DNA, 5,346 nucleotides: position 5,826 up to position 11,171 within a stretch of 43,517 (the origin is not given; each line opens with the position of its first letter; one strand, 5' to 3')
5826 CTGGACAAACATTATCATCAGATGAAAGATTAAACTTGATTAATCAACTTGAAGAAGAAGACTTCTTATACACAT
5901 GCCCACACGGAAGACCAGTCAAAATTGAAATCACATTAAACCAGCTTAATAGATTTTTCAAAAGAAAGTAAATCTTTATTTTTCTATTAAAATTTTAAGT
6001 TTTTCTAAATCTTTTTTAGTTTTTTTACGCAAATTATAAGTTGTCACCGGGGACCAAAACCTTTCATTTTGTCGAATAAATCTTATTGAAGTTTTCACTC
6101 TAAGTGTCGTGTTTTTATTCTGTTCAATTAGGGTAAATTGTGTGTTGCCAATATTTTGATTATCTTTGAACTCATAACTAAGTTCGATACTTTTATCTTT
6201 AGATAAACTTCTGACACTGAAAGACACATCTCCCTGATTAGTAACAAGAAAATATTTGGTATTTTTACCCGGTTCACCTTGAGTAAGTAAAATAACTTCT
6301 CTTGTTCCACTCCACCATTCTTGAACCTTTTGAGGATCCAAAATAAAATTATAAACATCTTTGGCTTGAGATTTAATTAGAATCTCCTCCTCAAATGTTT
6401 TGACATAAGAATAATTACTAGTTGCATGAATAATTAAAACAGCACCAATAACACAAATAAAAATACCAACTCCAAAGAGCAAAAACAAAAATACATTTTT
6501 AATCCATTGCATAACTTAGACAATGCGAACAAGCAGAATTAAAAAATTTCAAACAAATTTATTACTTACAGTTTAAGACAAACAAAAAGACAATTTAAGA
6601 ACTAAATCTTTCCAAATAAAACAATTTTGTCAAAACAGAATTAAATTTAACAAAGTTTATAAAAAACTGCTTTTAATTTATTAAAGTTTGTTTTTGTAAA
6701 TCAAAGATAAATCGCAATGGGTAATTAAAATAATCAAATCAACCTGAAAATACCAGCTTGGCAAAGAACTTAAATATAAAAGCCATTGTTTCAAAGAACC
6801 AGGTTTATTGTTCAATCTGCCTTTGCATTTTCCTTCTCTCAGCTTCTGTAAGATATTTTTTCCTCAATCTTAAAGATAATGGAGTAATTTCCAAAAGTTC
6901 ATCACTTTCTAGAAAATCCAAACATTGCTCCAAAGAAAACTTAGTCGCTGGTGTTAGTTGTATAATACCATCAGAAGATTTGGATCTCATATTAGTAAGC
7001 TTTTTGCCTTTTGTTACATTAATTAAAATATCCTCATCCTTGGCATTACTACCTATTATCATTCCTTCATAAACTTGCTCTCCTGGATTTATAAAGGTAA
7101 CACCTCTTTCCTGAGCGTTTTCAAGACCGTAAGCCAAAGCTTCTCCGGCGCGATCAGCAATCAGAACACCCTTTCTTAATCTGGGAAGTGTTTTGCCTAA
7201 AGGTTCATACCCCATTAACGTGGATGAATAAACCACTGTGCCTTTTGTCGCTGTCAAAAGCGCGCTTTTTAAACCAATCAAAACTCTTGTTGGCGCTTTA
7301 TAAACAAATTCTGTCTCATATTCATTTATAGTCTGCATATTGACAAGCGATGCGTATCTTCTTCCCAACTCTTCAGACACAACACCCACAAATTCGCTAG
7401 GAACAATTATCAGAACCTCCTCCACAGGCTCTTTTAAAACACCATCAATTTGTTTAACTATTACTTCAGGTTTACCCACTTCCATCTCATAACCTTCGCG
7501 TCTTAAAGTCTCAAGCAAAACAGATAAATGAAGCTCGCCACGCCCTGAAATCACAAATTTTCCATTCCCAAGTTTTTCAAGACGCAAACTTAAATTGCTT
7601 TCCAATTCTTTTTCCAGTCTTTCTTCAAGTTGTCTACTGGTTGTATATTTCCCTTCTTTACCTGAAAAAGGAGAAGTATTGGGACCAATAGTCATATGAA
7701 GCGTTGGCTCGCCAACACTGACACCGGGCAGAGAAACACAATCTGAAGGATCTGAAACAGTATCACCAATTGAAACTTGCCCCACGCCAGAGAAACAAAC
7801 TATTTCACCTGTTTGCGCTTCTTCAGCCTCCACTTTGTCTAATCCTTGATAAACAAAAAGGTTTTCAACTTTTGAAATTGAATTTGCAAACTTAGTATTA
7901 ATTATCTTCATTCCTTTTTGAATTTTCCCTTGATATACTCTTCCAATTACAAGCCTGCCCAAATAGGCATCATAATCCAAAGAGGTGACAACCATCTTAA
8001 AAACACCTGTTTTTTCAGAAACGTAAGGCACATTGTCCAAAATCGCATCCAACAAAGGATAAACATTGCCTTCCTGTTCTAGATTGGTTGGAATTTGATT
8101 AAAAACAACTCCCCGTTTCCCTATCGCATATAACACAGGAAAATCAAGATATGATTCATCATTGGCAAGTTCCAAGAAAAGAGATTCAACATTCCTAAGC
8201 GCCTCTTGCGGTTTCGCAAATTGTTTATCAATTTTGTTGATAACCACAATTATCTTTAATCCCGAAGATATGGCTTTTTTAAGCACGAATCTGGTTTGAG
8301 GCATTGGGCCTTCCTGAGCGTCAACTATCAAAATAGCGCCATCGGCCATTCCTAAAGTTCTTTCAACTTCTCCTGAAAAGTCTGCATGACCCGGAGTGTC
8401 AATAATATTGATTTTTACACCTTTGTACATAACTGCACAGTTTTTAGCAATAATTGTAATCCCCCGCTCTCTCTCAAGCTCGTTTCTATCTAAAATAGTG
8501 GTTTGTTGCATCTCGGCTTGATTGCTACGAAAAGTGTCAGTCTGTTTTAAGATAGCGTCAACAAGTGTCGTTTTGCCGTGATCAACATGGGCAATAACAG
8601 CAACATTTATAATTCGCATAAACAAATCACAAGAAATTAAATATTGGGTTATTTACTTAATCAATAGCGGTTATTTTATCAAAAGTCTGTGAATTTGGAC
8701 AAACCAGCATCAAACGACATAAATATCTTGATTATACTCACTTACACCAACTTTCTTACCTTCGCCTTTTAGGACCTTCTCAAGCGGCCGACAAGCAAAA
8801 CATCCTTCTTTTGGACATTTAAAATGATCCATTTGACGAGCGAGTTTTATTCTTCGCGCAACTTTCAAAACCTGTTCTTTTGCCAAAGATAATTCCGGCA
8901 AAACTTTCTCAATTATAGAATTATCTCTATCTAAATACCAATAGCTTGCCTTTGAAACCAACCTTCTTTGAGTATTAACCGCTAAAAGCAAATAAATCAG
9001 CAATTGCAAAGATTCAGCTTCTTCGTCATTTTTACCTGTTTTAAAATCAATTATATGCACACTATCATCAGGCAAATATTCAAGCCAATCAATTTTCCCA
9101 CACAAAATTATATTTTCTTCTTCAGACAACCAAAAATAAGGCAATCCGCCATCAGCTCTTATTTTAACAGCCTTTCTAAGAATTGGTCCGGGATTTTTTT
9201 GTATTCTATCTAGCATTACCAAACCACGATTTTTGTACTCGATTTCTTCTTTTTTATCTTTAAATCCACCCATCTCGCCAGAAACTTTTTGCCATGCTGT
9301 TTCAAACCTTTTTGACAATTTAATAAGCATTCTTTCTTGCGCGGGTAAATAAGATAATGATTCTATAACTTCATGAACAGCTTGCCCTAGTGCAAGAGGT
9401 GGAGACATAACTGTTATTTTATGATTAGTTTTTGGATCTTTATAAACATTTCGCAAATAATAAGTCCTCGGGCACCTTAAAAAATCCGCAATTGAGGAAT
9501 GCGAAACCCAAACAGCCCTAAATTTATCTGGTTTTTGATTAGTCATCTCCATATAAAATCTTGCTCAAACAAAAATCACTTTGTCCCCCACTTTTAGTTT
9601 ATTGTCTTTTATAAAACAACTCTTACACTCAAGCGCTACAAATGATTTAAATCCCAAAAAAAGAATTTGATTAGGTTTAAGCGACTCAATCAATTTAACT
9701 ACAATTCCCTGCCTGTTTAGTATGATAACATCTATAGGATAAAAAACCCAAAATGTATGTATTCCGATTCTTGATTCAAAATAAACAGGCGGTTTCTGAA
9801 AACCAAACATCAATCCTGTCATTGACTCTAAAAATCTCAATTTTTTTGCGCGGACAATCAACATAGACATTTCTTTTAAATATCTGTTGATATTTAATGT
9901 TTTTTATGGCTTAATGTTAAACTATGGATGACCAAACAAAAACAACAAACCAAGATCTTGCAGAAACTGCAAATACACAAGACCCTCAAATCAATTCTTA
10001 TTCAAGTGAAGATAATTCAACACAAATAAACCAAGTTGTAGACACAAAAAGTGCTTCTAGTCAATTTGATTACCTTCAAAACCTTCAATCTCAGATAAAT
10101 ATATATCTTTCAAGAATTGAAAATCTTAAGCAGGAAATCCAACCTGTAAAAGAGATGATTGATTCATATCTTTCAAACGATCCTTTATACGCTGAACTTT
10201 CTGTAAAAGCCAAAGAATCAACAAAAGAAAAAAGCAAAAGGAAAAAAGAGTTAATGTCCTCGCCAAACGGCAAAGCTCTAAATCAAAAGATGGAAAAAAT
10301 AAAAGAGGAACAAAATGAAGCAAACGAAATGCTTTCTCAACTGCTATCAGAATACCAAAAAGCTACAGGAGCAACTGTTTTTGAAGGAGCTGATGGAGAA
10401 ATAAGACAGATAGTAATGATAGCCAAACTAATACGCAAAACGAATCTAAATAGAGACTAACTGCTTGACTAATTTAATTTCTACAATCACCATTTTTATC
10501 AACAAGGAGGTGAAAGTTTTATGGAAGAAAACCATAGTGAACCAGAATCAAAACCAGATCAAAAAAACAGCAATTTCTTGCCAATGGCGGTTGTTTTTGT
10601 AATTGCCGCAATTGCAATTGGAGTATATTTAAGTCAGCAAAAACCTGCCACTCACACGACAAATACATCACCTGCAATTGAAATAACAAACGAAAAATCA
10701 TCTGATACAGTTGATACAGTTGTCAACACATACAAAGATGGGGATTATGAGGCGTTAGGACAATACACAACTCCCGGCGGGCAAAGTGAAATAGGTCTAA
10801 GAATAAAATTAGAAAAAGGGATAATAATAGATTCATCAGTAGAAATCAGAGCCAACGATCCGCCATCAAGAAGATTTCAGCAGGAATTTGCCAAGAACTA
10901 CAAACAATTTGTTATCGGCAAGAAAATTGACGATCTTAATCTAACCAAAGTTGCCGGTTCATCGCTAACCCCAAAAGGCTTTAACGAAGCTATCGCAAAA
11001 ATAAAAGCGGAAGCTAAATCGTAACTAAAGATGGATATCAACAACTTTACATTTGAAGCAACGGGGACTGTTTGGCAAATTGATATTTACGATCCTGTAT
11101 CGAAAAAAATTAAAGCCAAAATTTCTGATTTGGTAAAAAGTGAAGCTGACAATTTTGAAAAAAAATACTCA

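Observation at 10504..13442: Three-gene flavin module: NqrC-like FMN-binding protein, ApbE, and an RnfD/NqrB-FNR fusion as a candidate minimal transmembrane electron conduit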

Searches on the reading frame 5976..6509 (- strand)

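Call 53: search_protein_families(library=pfam, proteins=[window:5976-6509:-], max_evalue=0.01)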
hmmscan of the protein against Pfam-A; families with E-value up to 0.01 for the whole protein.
window:5976-6509:- (177 aa): 2 families
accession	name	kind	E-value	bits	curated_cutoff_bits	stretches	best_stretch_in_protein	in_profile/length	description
PF08327.17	AHSA1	-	3.3e-07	31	22.1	1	48-143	3-99/125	Activator of Hsp90 ATPase homolog 1-like protein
PF10604.15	Polyketide_cyc2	-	0.00014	22.6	27.4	1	38-172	3-138/142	Polyketide cyclase / dehydrase and lipid transport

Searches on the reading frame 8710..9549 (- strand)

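Call 53: search_protein_families(library=pfam, proteins=[window:8710-9549:-], max_evalue=0.01)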
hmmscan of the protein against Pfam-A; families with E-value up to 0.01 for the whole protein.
window:8710-9549:- (279 aa): 3 families
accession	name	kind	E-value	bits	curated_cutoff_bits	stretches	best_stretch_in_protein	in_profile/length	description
PF12705.13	PDDEXK_1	-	4.7e-23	82.8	22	1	15-241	2-225/247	PD-(D/E)XK nuclease superfamily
PF01930.23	Cas_Cas4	-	0.00056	20.5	22.7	1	151-237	54-137/160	Domain of unknown function DUF83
PF08696.17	Dna2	-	0.00065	19.9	22.4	1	15-104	56-137/204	DNA replication factor Dna2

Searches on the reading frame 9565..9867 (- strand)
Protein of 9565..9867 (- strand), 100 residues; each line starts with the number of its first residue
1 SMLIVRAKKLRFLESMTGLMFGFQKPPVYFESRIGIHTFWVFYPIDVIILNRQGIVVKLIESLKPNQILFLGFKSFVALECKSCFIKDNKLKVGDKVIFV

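Call 53: search_protein_families(library=pfam, proteins=[window:9565-9867:-], max_evalue=0.01)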
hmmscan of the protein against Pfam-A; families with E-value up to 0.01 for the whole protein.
window:9565-9867:- (100 aa): 1 family
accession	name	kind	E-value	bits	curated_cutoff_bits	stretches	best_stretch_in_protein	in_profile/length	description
PF02643.20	DUF192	-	1.6e-07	31.8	27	1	13-97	22-94/96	Uncharacterized ACR, COG1430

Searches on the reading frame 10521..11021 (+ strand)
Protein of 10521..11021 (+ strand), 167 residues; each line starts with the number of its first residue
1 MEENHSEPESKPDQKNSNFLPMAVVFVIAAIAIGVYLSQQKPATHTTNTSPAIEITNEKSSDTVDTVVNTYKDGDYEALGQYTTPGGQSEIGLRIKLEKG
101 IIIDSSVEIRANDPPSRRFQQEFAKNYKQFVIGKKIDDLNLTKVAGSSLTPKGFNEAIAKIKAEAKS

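Call 3: search_protein_families(library=pfam, proteins=[window:10521-11021:+], max_evalue=1)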
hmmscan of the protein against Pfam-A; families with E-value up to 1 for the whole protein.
window:10521-11021:+ (167 aa): 2 families
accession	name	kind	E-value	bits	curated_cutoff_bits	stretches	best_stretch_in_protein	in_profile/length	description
PF17359.7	DUF5385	-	0.022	14.9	25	1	16-71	2-55/217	Family of unknown function (DUF5385)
PF12870.14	DUF4878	-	0.083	13.7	24.1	1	59-90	7-38/112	Domain of unknown function (DUF4878)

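Call 4: search_protein_families(library=ncbifam, proteins=[window:10521-11021:+], max_evalue=1)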
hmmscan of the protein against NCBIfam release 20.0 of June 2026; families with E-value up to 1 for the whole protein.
window:10521-11021:+ (167 aa): 2 families
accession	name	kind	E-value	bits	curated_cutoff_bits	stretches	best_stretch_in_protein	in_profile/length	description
NF003447.0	PRK04998.1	equivalog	0.1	13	86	1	17-67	25-74/88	DUF493 family protein YbeD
NF051431.1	Rv0361_Cterm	subfamily_domain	0.1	12.8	37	1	22-83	11-62/140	Rv0361 family membrane protein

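Call 13: find_homologous_proteins(query=window:10521-11021:+, max_evalue=0.001)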
Query window:10521-11021:+ (167 aa): 232 proteins with E <= 0.001 among 272 candidates; the best 120 are listed.
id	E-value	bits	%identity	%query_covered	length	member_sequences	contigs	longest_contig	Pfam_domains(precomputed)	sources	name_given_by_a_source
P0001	3.4e-102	357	100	100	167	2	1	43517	-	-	-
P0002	5.7e-46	174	57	95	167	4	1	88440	-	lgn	-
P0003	7.3e-37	144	50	78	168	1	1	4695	-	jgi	jgi:hypothetical protein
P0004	7.6e-35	138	49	89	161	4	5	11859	-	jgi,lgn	-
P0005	3.3e-34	136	47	93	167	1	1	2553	-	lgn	-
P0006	3.6e-34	136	56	59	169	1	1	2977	-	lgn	-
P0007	1.2e-33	134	44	100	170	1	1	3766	-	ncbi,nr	ncbi:MAG TPA: hypothetical protein VLF20_06030 [Patescibacteria group bacterium]|nr:hypothetical pro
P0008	1.7e-33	134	44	95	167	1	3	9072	-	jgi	jgi:hypothetical protein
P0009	6.6e-33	132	46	94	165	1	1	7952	-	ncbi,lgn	-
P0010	6.9e-33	132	46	94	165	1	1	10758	-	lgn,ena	-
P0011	7.6e-33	131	43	99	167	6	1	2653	PF04205.20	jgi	-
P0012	9.1e-33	131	46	99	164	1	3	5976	-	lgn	-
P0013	2.1e-32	130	49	92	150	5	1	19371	-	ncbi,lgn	-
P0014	2.4e-32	130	44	95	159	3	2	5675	-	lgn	-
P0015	3.3e-32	129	45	94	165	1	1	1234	-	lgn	-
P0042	1.1e-29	121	45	85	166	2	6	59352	PF04205.20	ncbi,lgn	-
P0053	5.6e-29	119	41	96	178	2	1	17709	PF04205.20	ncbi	-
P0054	5.7e-29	119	39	93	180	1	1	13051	PF04205.20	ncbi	-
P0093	2.6e-27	113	56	59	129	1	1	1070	PF04205.20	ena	-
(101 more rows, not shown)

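Call 16: search_protein_families(library=pfam, alignment_id=A1, max_evalue=1)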
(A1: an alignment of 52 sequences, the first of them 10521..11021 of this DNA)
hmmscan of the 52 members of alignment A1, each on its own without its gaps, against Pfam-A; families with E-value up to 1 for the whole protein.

A. member 1, window:10521-11021:+ (167 aa): 2 families
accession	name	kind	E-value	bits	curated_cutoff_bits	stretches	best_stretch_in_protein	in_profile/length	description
PF17359.7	DUF5385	-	0.022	14.9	25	1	16-71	2-55/217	Family of unknown function (DUF5385)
PF12870.14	DUF4878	-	0.083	13.7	24.1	1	59-90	7-38/112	Domain of unknown function (DUF4878)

B. families by the number of members that match (of 52 scanned): 81 families (the first 25 are shown)
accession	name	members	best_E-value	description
PF04205.19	FMN_bind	40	1.1e-06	FMN-binding domain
PF12685.13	SpoIIIAH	6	0.013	SpoIIIAH-like protein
PF14221.11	DUF4330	4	0.016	Domain of unknown function (DUF4330)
PF21827.1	New_glue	4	0.02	New glue protein family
PF13396.11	PLDc_N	4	0.034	Phospholipase_D-nuclease N-terminal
PF19167.5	DUF5849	3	6.4e-05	Family of unknown function (DUF5849)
PF13623.11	SurA_N_2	3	0.0024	SurA-like N-terminal domain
PF22852.1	SoxE_N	3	0.044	Sulfocyanin, N-terminal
PF06480.20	FtsH_ext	2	0.00021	FtsH Extracellular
PF19168.5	DUF5850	2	0.0031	Family of unknown function (DUF5850)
PF00820.24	Lipoprotein_1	2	0.008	Borrelia lipoprotein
PF09976.15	TPR_21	2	0.012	Tetratricopeptide repeat-like domain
PF12869.13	tRNA_anti-like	2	0.016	tRNA_anti-like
PF15206.11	FAM209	2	0.025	FAM209 family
PF12698.13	ABC2_membrane_3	2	0.026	ABC-2 family transporter protein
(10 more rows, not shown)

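Call 17: search_solved_structures(query=A1, max_evalue=10, show_alignments=3)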
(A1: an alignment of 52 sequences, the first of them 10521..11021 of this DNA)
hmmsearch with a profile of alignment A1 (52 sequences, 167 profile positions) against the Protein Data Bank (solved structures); distinct sequences matched with E-value up to 10: 6.
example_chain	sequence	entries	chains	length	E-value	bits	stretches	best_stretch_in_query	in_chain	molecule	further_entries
1dg4_A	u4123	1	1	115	0.43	13.7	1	36-116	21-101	DNAK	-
1q5l_A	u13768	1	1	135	0.55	13.3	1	34-116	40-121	Chaperone protein dnaK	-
2lp1_A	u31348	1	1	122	0.61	13.2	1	10-94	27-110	C99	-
9vkp_b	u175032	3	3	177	0.77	12.8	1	13-80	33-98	ATP synthase subunit b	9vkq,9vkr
5cwq_A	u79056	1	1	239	0.91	12.6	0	8-64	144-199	Designed helical repeat protein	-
8qag_A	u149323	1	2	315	1.4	12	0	7-71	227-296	sc-CC-6-95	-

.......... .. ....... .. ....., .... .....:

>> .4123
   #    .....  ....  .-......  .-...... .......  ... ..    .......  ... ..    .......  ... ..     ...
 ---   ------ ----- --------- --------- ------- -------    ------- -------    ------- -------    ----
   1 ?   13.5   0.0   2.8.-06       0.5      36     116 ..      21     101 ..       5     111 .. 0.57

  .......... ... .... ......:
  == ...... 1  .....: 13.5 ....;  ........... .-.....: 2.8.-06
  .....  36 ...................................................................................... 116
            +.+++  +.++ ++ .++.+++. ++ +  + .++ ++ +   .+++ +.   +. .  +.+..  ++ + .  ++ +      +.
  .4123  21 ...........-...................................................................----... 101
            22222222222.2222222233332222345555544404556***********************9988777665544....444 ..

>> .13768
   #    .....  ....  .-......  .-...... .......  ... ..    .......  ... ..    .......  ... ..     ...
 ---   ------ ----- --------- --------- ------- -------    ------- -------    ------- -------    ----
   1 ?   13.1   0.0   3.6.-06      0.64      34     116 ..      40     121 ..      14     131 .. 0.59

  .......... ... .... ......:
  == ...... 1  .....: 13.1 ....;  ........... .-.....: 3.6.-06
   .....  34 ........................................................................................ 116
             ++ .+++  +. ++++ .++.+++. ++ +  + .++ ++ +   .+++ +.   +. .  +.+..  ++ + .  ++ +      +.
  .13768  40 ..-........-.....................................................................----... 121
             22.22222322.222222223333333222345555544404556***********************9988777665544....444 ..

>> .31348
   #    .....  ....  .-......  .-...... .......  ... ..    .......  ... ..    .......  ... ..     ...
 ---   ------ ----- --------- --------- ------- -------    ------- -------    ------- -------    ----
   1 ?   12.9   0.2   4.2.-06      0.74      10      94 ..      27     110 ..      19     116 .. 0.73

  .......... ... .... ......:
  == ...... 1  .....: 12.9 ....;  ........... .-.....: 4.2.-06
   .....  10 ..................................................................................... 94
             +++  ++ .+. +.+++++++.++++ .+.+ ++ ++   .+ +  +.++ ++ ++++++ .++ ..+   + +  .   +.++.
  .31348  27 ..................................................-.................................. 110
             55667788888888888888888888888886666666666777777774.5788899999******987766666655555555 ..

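Call 27: predict_structure(alignment_id=A1)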
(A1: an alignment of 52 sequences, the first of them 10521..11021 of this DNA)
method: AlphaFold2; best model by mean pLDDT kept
length: 167 residues; sequences in the alignment: 52
mean_pLDDT: 81.2   pTM: 0.60
mean pLDDT of the five models: 81.2, 81.0, 80.4, 80.0, 80.0
residues with pLDDT >= 90: 95; 70-90: 18; 50-70: 44; < 50: 10
segments of 3 or more residues with pLDDT < 50: none
pLDDT, mean of each block of 10 residues (from residue 1): 54 56 75 74 51 53 61 98 95 97 98 95 97 96 91 98 96
secondary structure, 60 per line:
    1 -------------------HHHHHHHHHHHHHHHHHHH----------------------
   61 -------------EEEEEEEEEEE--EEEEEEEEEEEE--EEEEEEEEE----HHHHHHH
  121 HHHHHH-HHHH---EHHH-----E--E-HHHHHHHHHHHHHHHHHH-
elements in order: H20-38 E74-84 E87-98 E101-109 H114-126 H128-131 H149-166

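Call 31: fold_search(model_id=the predicted structure, library=pdb)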
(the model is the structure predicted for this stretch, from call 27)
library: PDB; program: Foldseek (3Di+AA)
matches with E <= 10: 460; with E <= 0.001: 0
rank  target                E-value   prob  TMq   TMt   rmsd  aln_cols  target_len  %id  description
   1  2kqk_MODEL_1_A        4.7e-03  0.98  0.31  0.39   7.3       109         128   25  Solution structure of apo-IscU(D39A) (released 2010-11-17)
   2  7c8o_D                7.3e-03  1.00  0.34  0.48   7.3       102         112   16  Crystal structure of IscU D40A/H106A variant (released 2021-06-09)
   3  5wlw_H                7.7e-03  0.99  0.36  0.47   9.9       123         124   18  Crystal Structure of the Human Mitochondrial Cysteine Desulfurase with active Cysteine Loop within ISCU1 active site,  (released 2017-11-15)
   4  6jzw_D                1.1e-02  0.95  0.26  0.31  10.9        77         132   19  Crystal structure of SufU from Bacillus subtilis with Cys persulfurated (released 2020-05-06)
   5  1wfz_MODEL_1_A        1.2e-02  0.97  0.36  0.44  13.5       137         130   20  Solution structure of Iron-sulfur cluster protein U (IscU) (released 2004-11-27)
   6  8rmc_D                1.3e-02  0.99  0.39  0.50  10.6       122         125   16  Structure of the FDX2-bound core ISC complex (proximal conformation) (released 2024-12-18)
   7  6jzw_A                1.4e-02  0.75  0.26  0.29  13.1       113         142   17  Crystal structure of SufU from Bacillus subtilis with Cys persulfurated (released 2020-05-06)
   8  8p2a                  1.9e-02  0.97  0.34  0.53   4.0        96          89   17  Crystal structure of SaFMN3 domain 2 (released 2023-07-19)
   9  6jzw_B                1.9e-02  0.69  0.26  0.30  13.8       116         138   17  Crystal structure of SufU from Bacillus subtilis with Cys persulfurated (released 2020-05-06)
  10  4eb5_C                2.3e-02  1.00  0.38  0.45   3.3       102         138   15  A. fulgidus IscS-IscU complex structure (released 2012-05-02)
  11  5wlw_D                2.4e-02  0.97  0.36  0.46   9.9       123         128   18  Crystal Structure of the Human Mitochondrial Cysteine Desulfurase with active Cysteine Loop within ISCU1 active site,  (released 2017-11-15)
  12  8rb8_G                2.4e-02  0.90  0.31  0.28   4.5       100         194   15  Cryo-EM structure of the NADH:ferredoxin oxidoreductase RNF from Azotobacter vinelandii, purified with 2-ME/TCEP, NADH (released 2024-06-26)
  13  3a7u                  2.4e-02  0.89  0.30  0.17   6.3       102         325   19  Crystal structure of the bovine lipoyltransferase in its unliganded form (released 2010-01-19)
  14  6jzv_D                2.4e-02  0.66  0.26  0.30  12.5       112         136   14  Crystal structure of SufU from Bacillus subtilis (released 2020-05-06)
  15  6jzv_B                2.4e-02  0.66  0.26  0.29  13.2       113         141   18  Crystal structure of SufU from Bacillus subtilis (released 2020-05-06)
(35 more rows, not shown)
